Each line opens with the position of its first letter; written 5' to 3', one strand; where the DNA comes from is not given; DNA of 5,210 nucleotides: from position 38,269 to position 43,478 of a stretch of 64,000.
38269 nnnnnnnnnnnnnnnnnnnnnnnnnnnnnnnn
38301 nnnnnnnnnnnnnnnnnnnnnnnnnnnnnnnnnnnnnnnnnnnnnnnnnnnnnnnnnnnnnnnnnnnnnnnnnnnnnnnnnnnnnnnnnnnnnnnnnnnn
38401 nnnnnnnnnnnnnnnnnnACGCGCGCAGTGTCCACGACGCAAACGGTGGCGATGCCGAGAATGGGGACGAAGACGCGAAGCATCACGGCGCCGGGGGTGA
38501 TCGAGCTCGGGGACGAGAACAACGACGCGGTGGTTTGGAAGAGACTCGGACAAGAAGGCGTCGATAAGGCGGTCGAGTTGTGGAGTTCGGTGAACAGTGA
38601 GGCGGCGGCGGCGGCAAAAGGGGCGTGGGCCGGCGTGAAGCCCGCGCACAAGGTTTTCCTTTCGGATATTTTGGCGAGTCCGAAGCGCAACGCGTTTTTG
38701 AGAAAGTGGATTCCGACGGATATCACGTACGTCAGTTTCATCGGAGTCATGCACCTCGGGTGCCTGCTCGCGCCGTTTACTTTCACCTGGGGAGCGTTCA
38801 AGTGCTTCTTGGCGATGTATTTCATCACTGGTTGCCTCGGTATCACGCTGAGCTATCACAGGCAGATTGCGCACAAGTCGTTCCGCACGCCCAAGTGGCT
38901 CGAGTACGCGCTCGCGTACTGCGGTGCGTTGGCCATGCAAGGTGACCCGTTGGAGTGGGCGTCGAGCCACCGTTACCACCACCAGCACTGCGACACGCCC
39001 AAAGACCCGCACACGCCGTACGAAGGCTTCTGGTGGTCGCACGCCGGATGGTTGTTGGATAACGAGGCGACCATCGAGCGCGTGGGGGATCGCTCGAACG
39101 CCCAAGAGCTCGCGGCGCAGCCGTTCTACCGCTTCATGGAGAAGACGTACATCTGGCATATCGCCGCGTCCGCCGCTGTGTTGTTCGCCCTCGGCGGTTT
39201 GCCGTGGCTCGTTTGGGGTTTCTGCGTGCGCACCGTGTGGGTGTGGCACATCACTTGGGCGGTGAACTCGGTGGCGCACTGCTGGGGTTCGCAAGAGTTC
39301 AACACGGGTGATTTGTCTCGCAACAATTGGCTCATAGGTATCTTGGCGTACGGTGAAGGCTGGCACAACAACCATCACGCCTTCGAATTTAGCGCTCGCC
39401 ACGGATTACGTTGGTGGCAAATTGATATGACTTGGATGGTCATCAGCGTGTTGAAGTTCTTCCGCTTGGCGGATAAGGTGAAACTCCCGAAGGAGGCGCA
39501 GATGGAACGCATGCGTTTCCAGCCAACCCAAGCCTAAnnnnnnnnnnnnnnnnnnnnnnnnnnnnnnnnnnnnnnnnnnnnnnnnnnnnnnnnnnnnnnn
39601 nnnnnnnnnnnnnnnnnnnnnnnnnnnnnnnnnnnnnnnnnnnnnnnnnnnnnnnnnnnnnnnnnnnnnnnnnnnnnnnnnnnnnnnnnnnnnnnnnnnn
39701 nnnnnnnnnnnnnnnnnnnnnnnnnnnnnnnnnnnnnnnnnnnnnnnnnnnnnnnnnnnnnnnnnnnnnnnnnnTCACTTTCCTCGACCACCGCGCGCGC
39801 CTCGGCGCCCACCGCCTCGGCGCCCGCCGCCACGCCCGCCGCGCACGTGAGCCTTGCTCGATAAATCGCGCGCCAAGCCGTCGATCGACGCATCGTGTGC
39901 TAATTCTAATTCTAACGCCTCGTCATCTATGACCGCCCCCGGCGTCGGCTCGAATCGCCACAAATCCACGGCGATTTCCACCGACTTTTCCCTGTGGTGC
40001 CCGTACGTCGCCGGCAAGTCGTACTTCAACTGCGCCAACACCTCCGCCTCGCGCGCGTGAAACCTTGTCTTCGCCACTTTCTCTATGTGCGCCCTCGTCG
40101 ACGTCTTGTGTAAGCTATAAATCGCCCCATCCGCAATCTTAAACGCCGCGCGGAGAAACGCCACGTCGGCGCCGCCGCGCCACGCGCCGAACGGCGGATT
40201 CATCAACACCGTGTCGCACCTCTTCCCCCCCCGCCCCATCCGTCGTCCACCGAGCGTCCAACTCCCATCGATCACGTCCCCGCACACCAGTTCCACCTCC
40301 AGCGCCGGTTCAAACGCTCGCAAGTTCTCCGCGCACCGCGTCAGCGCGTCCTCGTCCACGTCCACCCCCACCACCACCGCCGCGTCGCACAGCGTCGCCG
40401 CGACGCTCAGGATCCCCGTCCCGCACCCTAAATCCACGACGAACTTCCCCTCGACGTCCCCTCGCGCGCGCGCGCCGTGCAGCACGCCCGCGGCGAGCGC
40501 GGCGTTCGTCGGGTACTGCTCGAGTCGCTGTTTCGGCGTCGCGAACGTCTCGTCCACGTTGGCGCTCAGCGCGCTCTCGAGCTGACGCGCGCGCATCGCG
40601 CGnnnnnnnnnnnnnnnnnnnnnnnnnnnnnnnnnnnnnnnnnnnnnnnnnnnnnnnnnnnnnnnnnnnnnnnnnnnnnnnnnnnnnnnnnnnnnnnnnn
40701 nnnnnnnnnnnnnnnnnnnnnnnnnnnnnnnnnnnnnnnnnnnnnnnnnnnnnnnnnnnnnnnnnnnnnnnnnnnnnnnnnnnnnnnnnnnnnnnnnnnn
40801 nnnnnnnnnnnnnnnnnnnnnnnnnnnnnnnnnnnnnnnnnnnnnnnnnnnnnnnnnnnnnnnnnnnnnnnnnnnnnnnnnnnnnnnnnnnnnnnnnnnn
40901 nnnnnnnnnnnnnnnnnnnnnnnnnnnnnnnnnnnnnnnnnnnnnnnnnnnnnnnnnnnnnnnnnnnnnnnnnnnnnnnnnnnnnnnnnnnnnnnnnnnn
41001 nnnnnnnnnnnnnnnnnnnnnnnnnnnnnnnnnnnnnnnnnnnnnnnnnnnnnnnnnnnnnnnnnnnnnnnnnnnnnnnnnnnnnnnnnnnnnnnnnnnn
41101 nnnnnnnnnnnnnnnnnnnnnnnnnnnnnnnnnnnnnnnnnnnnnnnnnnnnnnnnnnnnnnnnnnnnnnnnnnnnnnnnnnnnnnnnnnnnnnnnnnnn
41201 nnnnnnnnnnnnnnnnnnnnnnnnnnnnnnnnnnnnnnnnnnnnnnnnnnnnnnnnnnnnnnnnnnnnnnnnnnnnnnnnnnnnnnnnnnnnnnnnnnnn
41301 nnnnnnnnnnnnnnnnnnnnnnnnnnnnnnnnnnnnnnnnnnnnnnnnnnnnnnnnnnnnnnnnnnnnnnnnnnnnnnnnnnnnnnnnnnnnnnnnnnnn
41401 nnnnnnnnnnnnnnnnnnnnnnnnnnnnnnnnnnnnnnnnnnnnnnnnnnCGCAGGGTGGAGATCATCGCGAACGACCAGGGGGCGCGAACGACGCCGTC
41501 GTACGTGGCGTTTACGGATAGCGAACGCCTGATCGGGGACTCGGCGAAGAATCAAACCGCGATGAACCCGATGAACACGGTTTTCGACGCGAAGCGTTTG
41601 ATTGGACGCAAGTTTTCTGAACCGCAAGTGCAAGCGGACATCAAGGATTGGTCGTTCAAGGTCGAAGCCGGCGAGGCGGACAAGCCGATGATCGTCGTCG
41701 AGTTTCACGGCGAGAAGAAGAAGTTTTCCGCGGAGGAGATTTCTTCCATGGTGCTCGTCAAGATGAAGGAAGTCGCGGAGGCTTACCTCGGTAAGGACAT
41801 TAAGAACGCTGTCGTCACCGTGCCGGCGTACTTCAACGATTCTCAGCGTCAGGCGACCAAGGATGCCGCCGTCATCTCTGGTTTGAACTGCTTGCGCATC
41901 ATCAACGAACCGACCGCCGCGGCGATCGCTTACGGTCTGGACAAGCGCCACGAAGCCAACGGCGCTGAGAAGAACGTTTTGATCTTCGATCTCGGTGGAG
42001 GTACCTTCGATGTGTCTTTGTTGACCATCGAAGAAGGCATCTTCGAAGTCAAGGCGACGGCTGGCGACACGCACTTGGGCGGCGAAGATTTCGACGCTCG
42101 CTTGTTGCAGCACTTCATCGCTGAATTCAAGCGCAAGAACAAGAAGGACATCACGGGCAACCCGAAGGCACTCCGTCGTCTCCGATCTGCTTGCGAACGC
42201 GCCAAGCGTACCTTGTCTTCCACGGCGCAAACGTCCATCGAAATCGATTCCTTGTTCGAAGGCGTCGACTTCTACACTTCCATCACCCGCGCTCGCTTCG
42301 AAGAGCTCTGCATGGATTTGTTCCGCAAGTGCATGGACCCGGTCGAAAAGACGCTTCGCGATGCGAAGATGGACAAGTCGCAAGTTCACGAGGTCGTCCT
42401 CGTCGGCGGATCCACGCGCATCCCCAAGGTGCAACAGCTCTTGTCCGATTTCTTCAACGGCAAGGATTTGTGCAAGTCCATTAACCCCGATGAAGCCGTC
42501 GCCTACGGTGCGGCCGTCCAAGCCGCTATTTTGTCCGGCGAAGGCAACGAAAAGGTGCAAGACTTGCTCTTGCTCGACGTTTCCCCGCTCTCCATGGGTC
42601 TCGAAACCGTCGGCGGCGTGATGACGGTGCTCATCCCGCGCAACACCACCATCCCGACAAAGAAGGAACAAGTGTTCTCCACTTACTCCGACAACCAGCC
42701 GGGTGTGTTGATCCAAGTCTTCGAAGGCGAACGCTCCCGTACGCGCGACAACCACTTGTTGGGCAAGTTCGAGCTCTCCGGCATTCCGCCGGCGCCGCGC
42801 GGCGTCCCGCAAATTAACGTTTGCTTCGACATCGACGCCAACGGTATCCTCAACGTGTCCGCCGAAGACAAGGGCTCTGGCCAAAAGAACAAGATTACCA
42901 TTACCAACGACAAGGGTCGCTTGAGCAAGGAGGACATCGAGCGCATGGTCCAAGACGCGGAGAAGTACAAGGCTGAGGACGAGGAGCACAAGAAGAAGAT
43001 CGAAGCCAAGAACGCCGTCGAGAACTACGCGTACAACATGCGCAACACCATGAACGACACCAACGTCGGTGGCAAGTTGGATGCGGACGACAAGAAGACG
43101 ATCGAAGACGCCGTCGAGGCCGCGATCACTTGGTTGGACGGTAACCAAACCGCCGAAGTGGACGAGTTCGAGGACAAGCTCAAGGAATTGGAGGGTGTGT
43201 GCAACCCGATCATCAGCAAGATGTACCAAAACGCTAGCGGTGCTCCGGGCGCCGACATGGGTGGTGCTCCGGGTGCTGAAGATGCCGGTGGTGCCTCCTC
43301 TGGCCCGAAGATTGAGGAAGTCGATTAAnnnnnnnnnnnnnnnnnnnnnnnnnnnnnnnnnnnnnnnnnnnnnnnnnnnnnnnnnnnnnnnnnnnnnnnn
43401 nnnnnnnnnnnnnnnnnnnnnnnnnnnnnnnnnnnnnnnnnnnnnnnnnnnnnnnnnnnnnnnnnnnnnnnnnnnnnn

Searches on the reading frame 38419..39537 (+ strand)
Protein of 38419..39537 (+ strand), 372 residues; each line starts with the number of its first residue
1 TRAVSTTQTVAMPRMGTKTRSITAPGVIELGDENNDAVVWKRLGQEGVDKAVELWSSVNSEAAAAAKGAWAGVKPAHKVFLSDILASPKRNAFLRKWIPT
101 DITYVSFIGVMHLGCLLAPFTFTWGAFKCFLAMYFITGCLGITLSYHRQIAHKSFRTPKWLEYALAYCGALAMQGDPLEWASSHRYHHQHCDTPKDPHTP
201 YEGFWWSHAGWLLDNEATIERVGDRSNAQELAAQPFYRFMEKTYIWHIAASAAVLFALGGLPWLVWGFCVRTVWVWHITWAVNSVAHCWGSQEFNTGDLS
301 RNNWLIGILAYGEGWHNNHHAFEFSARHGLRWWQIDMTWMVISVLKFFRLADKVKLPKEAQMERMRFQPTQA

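Call 17: search_protein_families(library=pfam, proteins=[window:38419-39537:+], max_evalue=0.01)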
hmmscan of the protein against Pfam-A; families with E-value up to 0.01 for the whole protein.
window:38419-39537:+ (372 aa): 1 family
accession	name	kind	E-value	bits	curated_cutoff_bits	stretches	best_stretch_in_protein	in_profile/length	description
PF00487.30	FA_desaturase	-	3e-22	80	29.7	1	131-339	8-235/253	Fatty acid desaturase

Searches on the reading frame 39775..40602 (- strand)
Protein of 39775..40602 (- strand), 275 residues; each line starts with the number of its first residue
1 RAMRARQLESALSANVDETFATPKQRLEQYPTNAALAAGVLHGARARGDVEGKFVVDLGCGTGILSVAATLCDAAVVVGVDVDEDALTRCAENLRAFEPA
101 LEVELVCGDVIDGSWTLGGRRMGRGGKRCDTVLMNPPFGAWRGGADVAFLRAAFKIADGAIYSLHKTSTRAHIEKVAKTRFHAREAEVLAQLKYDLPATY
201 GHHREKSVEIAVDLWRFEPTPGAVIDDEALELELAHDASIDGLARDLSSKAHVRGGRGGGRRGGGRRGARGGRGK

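Call 17: search_protein_families(library=pfam, proteins=[window:39775-40602:-], max_evalue=0.01)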
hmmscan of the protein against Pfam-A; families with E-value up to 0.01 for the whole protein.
window:39775-40602:- (275 aa): 10 families
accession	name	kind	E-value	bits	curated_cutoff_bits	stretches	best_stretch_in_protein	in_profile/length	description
PF06325.19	PrmA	-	2e-10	41.1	22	1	51-96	161-206/296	Ribosomal protein L11 methyltransferase (PrmA)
PF05175.20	MTS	-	3.1e-09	37.2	23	1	53-140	33-110/170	Methyltransferase small domain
PF13649.12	Methyltransf_25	-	8.4e-08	33.2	27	1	55-110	1-55/97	Methyltransferase domain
PF13847.12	Methyltransf_31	-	1.4e-06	28.5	27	1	52-112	4-65/145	Methyltransferase domain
PF08242.18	Methyltransf_12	-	1.6e-05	26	30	1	56-135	1-72/98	Methyltransferase domain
PF03602.21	Cons_hypoth95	-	1.9e-05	24.8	24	1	49-178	39-164/182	Conserved hypothetical protein 95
PF08241.18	Methyltransf_11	-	0.00012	23.1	21.2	1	56-110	1-51/95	Methyltransferase domain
PF09445.16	Methyltransf_15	-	0.00021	21.4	22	1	54-139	3-82/165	RNA cap guanine-N2 methyltransferase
PF01170.24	UPF0020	-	0.0021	18.3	22.3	0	67-140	44-133/197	RMKL-like, methyltransferase domain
PF01728.25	FtsJ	-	0.0032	17.9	24.1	1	51-92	21-59/181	FtsJ-like methyltransferase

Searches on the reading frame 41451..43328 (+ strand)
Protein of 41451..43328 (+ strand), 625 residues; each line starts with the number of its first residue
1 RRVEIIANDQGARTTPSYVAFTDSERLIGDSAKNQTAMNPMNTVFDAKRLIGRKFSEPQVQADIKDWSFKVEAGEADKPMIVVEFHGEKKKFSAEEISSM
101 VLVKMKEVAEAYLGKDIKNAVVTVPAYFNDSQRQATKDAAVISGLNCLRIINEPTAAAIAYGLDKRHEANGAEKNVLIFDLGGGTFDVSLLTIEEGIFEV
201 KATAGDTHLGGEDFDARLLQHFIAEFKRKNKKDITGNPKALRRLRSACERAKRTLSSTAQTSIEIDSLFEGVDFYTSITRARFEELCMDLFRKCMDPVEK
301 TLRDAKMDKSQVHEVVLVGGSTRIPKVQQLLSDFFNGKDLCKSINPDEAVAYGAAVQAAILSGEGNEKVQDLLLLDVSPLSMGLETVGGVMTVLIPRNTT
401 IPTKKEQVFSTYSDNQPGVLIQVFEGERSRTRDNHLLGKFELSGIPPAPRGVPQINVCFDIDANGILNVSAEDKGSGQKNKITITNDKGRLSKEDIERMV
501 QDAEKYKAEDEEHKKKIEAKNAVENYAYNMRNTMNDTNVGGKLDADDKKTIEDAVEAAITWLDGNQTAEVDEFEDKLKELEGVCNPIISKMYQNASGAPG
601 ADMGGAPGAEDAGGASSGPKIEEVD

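Call 13: find_encoding_contigs(protein=window:41562-43328:+, flank=10000, max_places=3)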
Protein window:41562-43328:+ (588 aa): no gene with exactly this product is on record in the collection.

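Call 17: search_protein_families(library=pfam, proteins=[window:41451-43328:+], max_evalue=0.01)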
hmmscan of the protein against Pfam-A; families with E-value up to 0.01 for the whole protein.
window:41451-43328:+ (625 aa): 3 families
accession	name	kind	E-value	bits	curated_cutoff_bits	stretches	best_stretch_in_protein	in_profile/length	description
PF00012.26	HSP70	-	1.1e-247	823.5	20.6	1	2-593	20-599/599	Hsp70 protein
PF06723.19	MreB_Mbl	-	1.4e-13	50.8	27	1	115-355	91-316/327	MreB/Mbl protein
PF02782.22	FGGY_C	-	7.2e-05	23.1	27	1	275-360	120-196/198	FGGY family of carbohydrate kinases, C-terminal domain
